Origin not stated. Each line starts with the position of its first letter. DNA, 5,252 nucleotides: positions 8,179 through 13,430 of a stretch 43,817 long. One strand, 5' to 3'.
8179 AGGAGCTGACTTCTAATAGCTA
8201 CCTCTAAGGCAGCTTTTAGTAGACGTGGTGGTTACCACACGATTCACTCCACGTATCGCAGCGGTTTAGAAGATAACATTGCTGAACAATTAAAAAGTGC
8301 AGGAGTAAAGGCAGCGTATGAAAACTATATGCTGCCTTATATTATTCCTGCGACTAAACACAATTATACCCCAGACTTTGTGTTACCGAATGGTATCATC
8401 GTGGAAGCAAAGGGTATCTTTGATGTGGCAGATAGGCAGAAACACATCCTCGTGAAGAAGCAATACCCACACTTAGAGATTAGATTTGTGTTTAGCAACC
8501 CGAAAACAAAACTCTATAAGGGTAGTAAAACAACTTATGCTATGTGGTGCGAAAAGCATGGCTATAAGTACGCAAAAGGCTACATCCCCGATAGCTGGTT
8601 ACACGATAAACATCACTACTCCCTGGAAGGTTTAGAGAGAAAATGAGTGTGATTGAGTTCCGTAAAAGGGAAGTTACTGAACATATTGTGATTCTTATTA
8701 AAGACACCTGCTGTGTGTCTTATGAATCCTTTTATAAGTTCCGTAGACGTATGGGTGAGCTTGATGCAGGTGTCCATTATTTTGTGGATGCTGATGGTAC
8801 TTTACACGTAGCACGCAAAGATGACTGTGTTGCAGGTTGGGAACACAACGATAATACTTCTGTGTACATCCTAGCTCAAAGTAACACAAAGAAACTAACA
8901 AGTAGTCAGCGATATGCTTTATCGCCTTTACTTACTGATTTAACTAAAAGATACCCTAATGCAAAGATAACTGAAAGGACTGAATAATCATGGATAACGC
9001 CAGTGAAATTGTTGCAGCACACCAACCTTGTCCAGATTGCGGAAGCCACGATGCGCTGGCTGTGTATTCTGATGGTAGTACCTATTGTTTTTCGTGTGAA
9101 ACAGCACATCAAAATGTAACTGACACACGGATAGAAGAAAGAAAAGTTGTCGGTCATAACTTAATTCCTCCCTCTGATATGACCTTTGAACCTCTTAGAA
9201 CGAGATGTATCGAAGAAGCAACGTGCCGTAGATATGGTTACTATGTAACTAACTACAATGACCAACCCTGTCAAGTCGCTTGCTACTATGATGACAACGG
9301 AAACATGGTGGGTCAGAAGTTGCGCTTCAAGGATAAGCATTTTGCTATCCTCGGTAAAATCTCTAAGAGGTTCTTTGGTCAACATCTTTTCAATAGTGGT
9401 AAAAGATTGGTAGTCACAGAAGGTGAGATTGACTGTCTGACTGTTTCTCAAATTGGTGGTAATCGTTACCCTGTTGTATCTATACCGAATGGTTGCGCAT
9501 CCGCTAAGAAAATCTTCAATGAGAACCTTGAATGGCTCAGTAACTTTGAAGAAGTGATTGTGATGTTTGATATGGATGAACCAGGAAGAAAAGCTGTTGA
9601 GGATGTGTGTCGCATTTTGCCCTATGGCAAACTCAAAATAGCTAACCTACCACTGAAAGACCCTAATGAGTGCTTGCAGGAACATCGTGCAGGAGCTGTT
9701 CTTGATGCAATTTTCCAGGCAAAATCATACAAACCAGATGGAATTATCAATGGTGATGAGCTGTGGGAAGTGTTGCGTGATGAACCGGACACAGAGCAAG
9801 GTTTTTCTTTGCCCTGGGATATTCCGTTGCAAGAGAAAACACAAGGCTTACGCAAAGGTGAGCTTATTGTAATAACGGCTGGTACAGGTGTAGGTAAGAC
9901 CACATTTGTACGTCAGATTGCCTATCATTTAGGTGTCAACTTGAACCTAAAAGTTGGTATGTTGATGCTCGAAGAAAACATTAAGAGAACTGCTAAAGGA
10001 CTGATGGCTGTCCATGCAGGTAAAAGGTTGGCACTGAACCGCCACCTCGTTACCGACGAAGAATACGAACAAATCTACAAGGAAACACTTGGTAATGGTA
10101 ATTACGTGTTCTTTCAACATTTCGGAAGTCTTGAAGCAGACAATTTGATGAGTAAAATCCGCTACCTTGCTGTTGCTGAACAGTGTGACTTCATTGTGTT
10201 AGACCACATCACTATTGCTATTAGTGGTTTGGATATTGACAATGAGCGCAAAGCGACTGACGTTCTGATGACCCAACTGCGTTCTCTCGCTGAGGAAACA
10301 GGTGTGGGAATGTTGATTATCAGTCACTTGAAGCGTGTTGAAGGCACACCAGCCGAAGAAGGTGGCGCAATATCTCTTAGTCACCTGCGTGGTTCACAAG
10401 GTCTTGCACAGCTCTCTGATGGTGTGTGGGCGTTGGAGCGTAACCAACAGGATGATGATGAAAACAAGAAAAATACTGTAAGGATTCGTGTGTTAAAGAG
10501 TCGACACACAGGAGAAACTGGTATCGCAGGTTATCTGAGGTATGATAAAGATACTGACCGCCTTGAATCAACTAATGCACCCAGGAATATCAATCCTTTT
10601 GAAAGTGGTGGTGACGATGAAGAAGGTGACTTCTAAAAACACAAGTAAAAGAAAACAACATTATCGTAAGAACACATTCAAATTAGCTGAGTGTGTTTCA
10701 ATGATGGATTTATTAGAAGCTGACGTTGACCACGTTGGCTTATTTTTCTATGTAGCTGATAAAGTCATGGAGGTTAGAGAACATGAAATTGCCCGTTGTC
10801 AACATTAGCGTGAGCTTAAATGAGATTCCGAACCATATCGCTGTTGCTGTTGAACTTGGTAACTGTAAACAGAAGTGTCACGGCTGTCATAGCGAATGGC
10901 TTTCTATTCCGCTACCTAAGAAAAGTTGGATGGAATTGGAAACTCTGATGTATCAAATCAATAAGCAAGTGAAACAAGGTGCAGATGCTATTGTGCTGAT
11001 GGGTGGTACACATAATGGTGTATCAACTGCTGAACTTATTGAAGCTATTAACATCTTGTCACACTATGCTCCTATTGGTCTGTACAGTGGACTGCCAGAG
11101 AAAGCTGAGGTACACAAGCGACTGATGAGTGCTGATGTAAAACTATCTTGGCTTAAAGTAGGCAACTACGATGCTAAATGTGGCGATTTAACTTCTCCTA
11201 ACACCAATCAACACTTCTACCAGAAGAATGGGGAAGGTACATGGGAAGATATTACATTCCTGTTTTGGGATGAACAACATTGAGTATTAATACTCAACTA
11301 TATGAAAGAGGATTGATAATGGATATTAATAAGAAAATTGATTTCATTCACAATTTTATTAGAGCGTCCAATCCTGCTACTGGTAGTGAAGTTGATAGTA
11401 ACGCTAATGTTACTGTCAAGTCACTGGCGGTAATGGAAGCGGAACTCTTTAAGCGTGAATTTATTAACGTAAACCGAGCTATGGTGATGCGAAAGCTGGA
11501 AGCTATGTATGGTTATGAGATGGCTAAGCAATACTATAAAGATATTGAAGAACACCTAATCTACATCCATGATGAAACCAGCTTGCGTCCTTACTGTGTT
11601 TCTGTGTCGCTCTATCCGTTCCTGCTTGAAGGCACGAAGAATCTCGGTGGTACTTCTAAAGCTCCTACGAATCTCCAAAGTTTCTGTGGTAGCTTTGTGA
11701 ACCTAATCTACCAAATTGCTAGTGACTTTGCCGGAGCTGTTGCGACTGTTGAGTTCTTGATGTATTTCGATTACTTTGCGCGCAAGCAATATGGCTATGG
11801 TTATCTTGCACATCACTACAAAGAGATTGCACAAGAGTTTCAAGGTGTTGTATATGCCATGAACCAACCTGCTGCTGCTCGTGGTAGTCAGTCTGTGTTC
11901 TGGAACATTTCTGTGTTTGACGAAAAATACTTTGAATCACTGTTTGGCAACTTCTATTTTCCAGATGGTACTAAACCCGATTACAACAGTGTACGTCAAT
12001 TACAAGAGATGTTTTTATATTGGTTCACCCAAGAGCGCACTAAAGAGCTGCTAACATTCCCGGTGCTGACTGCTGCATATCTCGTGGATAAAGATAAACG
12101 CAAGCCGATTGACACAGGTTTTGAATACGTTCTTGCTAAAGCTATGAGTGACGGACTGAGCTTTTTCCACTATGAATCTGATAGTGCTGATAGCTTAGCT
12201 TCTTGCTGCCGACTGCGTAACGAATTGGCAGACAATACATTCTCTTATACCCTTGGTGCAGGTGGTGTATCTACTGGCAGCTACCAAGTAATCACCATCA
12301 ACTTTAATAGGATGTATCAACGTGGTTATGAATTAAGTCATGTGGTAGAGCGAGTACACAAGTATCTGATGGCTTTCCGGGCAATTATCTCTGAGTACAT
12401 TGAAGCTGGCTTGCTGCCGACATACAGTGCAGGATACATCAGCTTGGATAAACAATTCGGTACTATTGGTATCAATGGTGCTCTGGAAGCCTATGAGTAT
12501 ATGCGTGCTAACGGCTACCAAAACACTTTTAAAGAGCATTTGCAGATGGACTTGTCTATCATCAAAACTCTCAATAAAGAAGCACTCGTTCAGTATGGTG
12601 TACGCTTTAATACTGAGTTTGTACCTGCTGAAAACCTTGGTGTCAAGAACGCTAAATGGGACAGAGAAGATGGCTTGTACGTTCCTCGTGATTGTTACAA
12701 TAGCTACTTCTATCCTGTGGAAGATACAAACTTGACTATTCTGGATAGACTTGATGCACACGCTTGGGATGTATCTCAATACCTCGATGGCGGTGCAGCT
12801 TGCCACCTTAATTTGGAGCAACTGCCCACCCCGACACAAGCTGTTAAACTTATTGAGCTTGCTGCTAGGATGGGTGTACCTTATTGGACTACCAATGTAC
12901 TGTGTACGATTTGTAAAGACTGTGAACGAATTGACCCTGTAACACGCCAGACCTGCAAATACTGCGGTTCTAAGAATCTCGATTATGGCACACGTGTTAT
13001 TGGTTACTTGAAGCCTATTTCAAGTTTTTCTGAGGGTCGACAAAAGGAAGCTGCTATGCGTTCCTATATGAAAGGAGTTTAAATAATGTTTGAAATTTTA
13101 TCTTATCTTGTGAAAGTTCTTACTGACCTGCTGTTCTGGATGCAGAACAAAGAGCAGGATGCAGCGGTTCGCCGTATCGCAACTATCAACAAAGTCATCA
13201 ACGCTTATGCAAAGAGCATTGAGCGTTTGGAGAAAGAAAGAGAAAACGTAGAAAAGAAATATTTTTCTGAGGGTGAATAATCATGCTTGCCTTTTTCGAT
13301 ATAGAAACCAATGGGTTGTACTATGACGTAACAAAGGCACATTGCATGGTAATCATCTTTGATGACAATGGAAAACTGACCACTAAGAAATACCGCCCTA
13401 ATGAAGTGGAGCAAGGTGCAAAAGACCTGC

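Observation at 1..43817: Complete T7-like genome carrying an integrase/excisionase/attP module (temperate autographivirus-type phage)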

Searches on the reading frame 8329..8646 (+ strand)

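Call 10: search_protein_families(library=phrogs, proteins=[window:8329-8646:+], max_evalue=0.001)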
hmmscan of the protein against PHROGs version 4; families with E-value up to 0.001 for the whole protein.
window:8329-8646:+ (105 aa): 3 families
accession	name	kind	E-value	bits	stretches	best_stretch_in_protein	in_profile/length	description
phrog_945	-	DNA, RNA and nucleotide metabolism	1.1e-43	149.4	1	2-96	40-134/145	endonuclease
phrog_27028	-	DNA, RNA and nucleotide metabolism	1.5e-20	74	1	40-93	1-54/72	endonuclease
phrog_14437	-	DNA, RNA and nucleotide metabolism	0.00041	21.2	1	25-81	2-66/79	endonuclease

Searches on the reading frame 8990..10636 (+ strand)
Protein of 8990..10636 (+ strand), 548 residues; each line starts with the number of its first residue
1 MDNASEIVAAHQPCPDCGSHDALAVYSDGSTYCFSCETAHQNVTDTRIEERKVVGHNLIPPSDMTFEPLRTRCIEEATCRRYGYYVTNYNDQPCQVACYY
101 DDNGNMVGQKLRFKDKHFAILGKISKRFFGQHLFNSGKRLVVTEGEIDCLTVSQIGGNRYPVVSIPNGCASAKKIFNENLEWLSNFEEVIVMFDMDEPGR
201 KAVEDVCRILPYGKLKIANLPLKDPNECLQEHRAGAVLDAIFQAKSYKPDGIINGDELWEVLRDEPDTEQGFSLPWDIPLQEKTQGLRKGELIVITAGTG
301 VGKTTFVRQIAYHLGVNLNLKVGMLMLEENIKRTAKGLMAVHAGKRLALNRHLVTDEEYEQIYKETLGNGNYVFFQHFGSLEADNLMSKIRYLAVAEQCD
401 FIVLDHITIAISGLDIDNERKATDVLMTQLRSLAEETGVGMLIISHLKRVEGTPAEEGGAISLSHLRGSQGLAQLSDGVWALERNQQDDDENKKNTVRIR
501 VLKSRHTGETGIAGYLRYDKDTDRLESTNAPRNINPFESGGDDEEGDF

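Call 10: search_protein_families(library=phrogs, proteins=[window:8990-10636:+], max_evalue=0.001)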
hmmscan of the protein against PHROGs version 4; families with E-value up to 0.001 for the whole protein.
window:8990-10636:+ (548 aa): 9 families
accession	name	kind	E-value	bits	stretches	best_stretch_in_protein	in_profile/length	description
phrog_239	-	DNA, RNA and nucleotide metabolism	5.2e-186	622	1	9-536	40-607/801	DNA primase/helicase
phrog_19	-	DNA, RNA and nucleotide metabolism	1.1e-34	121.3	1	256-529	316-582/621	DnaB-like replicative helicase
phrog_243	-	DNA, RNA and nucleotide metabolism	6.3e-20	72.2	1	273-506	19-243/273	DnaB-like replicative helicase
phrog_47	-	DNA, RNA and nucleotide metabolism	1.5e-19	71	1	14-244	55-337/947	DNA primase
phrog_849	-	DNA, RNA and nucleotide metabolism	5e-09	36.6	1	113-246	214-344/435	DNA primase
phrog_3123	-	unknown function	5.8e-08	32.8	1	384-506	443-560/583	-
phrog_906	-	DNA, RNA and nucleotide metabolism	8.2e-08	32.4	1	287-500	524-720/872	DNA polymerase/primase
phrog_5482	-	unknown function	1e-05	25.4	1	289-524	50-295/341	-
phrog_6444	-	DNA, RNA and nucleotide metabolism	0.00074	19.4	0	136-246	258-368/577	DNA primase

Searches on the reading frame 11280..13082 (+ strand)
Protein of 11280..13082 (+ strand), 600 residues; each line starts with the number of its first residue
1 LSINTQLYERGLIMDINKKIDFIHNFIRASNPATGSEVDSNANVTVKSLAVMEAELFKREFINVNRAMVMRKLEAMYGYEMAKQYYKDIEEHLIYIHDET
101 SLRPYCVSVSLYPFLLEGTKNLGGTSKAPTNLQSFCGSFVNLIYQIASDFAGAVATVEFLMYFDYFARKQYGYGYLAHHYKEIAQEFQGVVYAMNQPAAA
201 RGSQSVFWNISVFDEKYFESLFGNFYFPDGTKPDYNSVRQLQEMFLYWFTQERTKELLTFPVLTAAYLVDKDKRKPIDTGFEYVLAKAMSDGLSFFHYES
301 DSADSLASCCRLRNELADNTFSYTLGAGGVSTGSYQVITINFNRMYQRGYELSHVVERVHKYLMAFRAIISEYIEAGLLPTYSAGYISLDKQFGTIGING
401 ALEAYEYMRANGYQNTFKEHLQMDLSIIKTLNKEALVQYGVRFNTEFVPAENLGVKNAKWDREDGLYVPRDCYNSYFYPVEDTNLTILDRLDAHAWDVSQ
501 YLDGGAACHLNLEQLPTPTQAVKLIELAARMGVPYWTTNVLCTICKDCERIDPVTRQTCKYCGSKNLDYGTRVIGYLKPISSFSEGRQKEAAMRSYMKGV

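Call 10: search_protein_families(library=phrogs, proteins=[window:11280-13082:+], max_evalue=0.001)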
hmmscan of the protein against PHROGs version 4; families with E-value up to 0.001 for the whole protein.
window:11280-13082:+ (600 aa): 3 families
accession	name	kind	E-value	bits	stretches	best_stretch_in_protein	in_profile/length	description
phrog_25611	-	DNA, RNA and nucleotide metabolism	1.9e-111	374.6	4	21-347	41-364/978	anaerobic ribonucleoside reductase large subunit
phrog_487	-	moron, auxiliary metabolic gene and host takeover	2.7e-22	79.8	2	393-595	497-710/718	NrdD-like anaerobic ribonucleotide reductase large subunit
phrog_4218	-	DNA, RNA and nucleotide metabolism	6.4e-08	33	1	393-594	118-329/333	anaerobic ribonucleoside reductase large subunit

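Call 64: search_protein_families(library=ncbifam, proteins=[window:11280-13082:+], max_evalue=0.01)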
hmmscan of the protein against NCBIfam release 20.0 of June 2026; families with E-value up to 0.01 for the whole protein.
window:11280-13082:+ (600 aa): 7 families
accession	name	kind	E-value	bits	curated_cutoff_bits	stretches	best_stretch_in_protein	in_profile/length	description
TIGR02827.1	RNR_anaer_Bdell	equivalog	1.2e-237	790.3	568.3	1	15-596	6-596/596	anaerobic ribonucleoside-triphosphate reductase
NF006127.0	PRK08271.1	equivalog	2.5e-224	746.4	545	1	16-597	34-627/631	anaerobic ribonucleoside-triphosphate reductase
TIGR02487.1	NrdD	equivalog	2.6e-42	145.2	326.35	1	63-595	12-579/581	anaerobic ribonucleoside-triphosphate reductase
NF006126.0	PRK08270.1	equivalog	2.1e-37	128.7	548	1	73-597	143-681/684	ribonucleoside triphosphate reductase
NF006358.0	PRK08579.1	equivalog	3.2e-28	98.3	585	2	332-595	332-620/624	anaerobic ribonucleoside triphosphate reductase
NF005497.0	PRK07111.1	equivalog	2.7e-13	49.2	764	1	394-594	536-740/746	anaerobic ribonucleoside triphosphate reductase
NF006732.0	PRK09263.1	equivalog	4.7e-09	35.2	657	1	396-594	490-702/712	anaerobic ribonucleoside-triphosphate reductase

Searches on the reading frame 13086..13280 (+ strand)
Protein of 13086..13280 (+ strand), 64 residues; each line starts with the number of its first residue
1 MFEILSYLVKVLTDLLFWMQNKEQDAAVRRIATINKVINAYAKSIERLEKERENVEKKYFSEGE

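Call 64: search_protein_families(library=ncbifam, proteins=[window:13086-13280:+], max_evalue=0.01)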
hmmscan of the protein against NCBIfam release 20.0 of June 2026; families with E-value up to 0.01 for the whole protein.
window:13086-13280:+ (64 aa): 1 family
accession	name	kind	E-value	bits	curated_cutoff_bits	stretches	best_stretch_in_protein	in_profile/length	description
TIGR02473.1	flagell_FliJ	equivalog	0.0037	17.6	50.45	1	16-61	7-52/141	flagellar export protein FliJ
